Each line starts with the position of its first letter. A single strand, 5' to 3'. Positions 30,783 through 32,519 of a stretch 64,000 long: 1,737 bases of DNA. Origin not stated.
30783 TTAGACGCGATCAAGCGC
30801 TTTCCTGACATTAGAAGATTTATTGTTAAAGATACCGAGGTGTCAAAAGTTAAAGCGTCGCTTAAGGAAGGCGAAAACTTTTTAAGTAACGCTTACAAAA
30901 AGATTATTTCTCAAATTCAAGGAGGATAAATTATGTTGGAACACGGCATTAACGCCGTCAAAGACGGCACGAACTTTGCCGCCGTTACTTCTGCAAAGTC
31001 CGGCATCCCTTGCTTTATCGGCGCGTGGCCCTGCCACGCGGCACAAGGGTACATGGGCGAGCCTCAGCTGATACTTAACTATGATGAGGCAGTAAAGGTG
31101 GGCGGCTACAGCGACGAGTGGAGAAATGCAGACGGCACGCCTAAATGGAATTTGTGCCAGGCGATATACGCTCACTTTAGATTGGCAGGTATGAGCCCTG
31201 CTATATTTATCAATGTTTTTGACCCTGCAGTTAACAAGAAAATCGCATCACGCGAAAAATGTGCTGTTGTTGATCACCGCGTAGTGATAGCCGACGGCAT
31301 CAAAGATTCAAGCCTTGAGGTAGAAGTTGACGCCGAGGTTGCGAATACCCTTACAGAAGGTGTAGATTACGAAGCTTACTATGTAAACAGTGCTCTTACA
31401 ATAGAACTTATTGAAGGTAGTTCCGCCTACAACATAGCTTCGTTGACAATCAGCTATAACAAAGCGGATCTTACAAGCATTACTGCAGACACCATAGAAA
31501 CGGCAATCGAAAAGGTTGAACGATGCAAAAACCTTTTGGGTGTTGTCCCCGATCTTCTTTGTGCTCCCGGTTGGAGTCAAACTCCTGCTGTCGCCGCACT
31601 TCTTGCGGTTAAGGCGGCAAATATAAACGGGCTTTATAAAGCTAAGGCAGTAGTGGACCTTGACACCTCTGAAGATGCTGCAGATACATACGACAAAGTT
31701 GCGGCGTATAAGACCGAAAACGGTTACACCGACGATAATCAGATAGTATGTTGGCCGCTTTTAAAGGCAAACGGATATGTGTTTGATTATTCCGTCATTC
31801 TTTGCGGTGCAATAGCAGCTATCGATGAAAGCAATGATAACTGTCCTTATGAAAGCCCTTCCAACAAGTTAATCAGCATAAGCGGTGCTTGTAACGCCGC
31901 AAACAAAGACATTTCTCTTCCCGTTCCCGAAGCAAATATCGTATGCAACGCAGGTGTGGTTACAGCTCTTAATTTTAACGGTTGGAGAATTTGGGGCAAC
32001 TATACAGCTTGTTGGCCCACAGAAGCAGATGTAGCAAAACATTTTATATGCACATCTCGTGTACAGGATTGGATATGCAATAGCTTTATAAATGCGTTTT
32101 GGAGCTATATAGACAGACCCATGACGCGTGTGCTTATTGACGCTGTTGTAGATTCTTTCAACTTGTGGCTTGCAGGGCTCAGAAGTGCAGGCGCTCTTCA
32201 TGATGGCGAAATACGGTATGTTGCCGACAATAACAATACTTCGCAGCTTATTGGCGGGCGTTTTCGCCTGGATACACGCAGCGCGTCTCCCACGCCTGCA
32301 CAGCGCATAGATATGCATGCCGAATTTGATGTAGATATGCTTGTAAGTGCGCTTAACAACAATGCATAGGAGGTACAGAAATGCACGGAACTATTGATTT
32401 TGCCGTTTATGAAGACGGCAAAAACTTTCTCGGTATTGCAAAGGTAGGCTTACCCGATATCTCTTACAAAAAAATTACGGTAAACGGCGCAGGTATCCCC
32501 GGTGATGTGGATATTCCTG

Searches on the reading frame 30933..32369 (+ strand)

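Call 29: search_protein_families(library=phrogs, proteins=[window:30933-32369:+], max_evalue=0.00001)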
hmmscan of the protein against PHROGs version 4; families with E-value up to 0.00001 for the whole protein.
window:30933-32369:+ (478 aa): 4 families
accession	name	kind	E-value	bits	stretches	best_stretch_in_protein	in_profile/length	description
phrog_23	-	tail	1.7e-59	202.9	1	3-475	24-472/496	tail sheath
phrog_13288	-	unknown function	5.3e-41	141.5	1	280-475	10-205/208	-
phrog_16736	-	unknown function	4.4e-10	40.5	1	383-472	6-95/101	-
phrog_20240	-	unknown function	1.5e-06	28.9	1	4-240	7-236/272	-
